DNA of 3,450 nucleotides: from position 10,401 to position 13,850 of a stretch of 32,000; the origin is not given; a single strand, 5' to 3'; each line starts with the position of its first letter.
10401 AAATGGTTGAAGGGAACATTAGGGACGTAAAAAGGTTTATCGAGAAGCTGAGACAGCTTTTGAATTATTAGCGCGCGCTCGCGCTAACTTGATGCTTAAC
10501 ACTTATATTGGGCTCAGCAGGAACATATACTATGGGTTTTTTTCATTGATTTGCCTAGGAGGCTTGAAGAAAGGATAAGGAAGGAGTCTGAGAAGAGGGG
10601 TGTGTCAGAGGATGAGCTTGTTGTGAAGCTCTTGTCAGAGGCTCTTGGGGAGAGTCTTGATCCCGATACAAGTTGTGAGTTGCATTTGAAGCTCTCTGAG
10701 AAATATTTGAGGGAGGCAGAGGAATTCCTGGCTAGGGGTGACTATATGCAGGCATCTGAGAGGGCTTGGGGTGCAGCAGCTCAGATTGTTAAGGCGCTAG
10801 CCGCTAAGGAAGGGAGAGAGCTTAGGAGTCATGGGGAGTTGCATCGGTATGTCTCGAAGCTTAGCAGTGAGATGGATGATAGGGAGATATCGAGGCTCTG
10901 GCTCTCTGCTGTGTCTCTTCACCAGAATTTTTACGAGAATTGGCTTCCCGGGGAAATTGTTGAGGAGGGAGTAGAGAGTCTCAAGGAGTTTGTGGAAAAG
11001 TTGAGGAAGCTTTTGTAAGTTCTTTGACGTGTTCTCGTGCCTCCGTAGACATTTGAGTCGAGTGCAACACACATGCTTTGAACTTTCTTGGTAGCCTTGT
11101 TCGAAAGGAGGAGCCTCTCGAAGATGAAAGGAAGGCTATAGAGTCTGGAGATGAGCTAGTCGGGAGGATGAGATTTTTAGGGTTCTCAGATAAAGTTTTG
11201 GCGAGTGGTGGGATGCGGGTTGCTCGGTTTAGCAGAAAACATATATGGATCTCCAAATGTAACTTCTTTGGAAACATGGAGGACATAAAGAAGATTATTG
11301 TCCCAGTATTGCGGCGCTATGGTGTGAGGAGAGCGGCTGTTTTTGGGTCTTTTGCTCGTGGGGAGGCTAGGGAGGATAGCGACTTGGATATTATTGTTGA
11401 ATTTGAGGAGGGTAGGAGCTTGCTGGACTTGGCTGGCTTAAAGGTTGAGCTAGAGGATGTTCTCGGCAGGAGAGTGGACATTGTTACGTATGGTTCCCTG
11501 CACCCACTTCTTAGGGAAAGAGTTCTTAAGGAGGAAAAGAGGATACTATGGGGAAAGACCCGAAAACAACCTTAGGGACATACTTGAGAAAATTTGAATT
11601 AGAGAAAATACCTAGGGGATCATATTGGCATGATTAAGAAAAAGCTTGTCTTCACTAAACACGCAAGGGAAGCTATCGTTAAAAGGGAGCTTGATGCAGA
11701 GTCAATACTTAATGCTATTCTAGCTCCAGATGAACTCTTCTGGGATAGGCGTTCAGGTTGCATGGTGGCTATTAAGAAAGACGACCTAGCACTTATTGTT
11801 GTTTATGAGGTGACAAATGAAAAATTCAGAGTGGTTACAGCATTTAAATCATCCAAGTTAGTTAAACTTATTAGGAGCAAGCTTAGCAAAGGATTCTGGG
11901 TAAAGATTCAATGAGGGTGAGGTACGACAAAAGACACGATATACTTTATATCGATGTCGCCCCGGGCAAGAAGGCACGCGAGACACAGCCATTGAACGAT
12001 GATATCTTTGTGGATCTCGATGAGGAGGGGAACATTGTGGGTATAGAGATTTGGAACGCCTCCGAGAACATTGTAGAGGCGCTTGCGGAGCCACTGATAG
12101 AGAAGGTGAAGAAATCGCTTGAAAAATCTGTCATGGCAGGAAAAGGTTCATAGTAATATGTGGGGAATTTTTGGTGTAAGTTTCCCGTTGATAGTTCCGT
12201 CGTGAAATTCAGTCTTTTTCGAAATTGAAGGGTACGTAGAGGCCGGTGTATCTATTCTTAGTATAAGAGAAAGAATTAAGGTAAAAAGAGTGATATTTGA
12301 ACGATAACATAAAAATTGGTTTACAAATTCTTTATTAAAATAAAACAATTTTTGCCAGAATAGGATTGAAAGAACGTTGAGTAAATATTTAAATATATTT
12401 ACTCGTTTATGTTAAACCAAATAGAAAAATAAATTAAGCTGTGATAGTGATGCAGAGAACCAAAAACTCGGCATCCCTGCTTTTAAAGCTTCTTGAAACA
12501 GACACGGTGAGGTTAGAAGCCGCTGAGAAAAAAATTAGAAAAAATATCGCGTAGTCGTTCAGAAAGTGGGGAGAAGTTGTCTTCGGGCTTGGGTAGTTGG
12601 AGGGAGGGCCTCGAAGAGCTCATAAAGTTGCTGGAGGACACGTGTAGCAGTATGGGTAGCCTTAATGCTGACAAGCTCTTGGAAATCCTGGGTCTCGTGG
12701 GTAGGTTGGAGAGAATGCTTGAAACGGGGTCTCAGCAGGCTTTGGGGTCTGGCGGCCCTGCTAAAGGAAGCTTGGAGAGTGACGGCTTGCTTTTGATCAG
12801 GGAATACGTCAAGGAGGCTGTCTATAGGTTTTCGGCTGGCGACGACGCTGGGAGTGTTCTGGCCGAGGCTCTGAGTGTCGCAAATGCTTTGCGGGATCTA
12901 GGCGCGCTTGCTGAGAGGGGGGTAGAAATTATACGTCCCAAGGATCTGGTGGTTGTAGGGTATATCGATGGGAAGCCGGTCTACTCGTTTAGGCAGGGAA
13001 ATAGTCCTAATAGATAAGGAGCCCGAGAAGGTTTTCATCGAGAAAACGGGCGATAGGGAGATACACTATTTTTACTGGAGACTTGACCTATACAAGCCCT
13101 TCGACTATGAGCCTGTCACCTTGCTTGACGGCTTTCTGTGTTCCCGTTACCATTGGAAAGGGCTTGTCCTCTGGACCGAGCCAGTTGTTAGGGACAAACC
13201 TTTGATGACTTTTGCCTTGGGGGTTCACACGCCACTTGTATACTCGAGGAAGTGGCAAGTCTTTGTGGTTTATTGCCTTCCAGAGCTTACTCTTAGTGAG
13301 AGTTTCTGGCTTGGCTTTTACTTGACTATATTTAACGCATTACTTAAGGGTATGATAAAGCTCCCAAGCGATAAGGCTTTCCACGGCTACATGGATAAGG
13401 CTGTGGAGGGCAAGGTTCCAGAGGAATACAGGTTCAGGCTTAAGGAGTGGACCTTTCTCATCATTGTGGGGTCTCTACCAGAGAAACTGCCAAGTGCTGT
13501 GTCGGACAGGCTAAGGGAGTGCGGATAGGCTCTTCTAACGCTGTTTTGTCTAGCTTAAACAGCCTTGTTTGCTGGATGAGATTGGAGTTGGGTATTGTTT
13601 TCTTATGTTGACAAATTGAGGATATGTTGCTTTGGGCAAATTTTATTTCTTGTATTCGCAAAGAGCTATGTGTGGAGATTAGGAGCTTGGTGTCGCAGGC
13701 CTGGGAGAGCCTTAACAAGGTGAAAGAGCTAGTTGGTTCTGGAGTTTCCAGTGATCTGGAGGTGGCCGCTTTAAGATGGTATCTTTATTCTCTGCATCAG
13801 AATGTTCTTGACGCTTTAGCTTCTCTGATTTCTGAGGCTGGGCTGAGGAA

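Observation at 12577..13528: Two family-less ORFs overlapping by 50 nt, possibly one gene read through a +1 shift, heading a candidate new module with the HEPN-MNT fusion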

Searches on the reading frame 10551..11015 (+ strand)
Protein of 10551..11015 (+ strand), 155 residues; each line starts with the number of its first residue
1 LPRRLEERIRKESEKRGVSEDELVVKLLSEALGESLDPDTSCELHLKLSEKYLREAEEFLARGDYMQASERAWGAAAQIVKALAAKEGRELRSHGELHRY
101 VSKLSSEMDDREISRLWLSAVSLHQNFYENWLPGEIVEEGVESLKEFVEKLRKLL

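Call 5: search_protein_families(library=pfam, proteins=[window:10551-11015:+], max_evalue=1)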
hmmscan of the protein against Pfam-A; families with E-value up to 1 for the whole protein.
window:10551-11015:+ (155 aa): 3 families
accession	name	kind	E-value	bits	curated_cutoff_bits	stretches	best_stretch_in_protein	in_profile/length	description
PF05942.16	PaREP1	-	6.4e-29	100.6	24.4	1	45-147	2-114/115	Archaeal PaREP1/PaREP8 family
PF05168.19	HEPN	-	7.7e-05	23.3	22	1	43-119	2-75/117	HEPN domain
PF04010.18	DUF357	-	0.024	15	29.4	1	46-68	31-53/73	Protein of unknown function (DUF357)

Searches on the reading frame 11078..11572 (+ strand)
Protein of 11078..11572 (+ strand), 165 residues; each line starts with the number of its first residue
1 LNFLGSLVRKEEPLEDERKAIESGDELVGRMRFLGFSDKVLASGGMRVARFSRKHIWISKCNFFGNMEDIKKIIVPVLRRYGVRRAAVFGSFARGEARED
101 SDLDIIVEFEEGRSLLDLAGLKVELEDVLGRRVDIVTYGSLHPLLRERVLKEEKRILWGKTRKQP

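Call 5: search_protein_families(library=pfam, proteins=[window:11078-11572:+], max_evalue=1)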
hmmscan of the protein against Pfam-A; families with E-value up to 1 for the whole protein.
window:11078-11572:+ (165 aa): 3 families
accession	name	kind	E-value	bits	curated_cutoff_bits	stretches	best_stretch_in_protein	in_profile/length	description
PF01909.29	NTP_transf_2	-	6.4e-18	65.4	21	1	71-154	2-90/93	Nucleotidyltransferase domain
PF18765.7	Polbeta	-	4.5e-16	59.2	26.9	1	74-157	3-88/93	Polymerase beta, Nucleotidyltransferase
PF22600.2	MTPAP-like_central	-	0.0012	19.4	27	1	68-113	27-68/139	Poly(A) RNA polymerase, mitochondrial-like, central palm domain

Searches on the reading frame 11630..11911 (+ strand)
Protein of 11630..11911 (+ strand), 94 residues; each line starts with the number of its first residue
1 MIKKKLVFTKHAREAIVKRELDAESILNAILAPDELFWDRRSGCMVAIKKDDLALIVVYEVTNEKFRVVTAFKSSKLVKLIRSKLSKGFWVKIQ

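Call 5: search_protein_families(library=pfam, proteins=[window:11630-11911:+], max_evalue=1)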
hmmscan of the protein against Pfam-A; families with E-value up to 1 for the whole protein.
window:11630-11911:+ (94 aa): 2 families
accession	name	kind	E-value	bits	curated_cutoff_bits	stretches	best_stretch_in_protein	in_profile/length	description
PF14076.12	DUF4258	-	1.2e-06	29.2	25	1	8-72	1-70/71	Domain of unknown function (DUF4258)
PF18810.6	PBECR2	-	0.037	14.7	27.1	1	8-75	32-105/120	phage-Barnase-EndoU-ColicinE5/D-RelE like nuclease2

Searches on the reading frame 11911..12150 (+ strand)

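Call 5: search_protein_families(library=pfam, proteins=[window:11911-12150:+], max_evalue=1)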
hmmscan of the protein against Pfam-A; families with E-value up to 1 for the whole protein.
window:11911-12150:+ (80 aa): 2 families
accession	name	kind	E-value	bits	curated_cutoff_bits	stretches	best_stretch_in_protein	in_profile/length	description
PF10049.14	DUF2283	-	1.2e-18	67.5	23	1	2-51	1-49/49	Protein of unknown function (DUF2283)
PF24839.1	DUF7718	-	0.28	11.5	25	1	3-28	46-71/104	Domain of unknown function (DUF7718)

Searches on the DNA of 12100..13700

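Call 71: search_rna_families(source=window, start=12100, end=13700, threshold=evalue, max_evalue=1)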
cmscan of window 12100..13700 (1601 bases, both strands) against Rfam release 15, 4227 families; matches with E-value up to 1: 0.
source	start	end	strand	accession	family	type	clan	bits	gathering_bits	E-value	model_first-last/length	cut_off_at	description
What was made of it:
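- On Programmed ribosomal frameshift gene: Rfam gives 0 hits at E <= 1 (call 71).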

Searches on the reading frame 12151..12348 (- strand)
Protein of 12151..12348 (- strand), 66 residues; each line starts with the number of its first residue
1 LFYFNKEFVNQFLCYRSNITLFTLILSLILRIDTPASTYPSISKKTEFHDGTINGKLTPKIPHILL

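Call 65: search_protein_families(library=pfam, alignment_id=A7, max_evalue=0.001)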
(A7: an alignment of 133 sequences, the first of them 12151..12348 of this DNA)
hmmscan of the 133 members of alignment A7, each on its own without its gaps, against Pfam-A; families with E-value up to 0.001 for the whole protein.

A. member 1, window:12151-12348:- (66 aa): 0 families

B. families by the number of members that match (of 133 scanned): 89 families (the first 25 are shown)
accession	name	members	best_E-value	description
PF05942.16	PaREP1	4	5.2e-34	Archaeal PaREP1/PaREP8 family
PF18765.7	Polbeta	4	1.8e-19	Polymerase beta, Nucleotidyltransferase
PF10049.14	DUF2283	4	1.2e-18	Protein of unknown function (DUF2283)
PF01909.29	NTP_transf_2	4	5.5e-12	Nucleotidyltransferase domain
PF13650.11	Asp_protease_2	4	1.3e-07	Aspartyl protease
PF13975.11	gag-asp_proteas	4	4.1e-06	gag-polyprotein putative aspartyl protease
PF01850.27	PIN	3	1.2e-13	PIN domain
PF01022.26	HTH_5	3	1.3e-12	Bacterial regulatory protein, arsR family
PF12840.13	HTH_20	3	1.1e-10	Helix-turn-helix domain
PF01966.28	HD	3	2.6e-05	HD domain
PF13641.12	Glyco_tranf_2_3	2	1.3e-39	Glycosyltransferase like family 2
PF01012.27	ETF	2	1.9e-39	Electron transfer flavoprotein domain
PF13632.12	Glyco_trans_2_3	2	1.8e-34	Glycosyl transferase family group 2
PF00535.33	Glycos_transf_2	2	1.4e-27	Glycosyl transferase family 2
PF22590.2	Cas3-like_C_2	2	7e-25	CRISPR-associated nuclease/helicase Cas3, C-terminal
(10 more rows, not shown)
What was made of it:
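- The pair is patchy in distribution and often lies among TA and defence genes (call 65).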
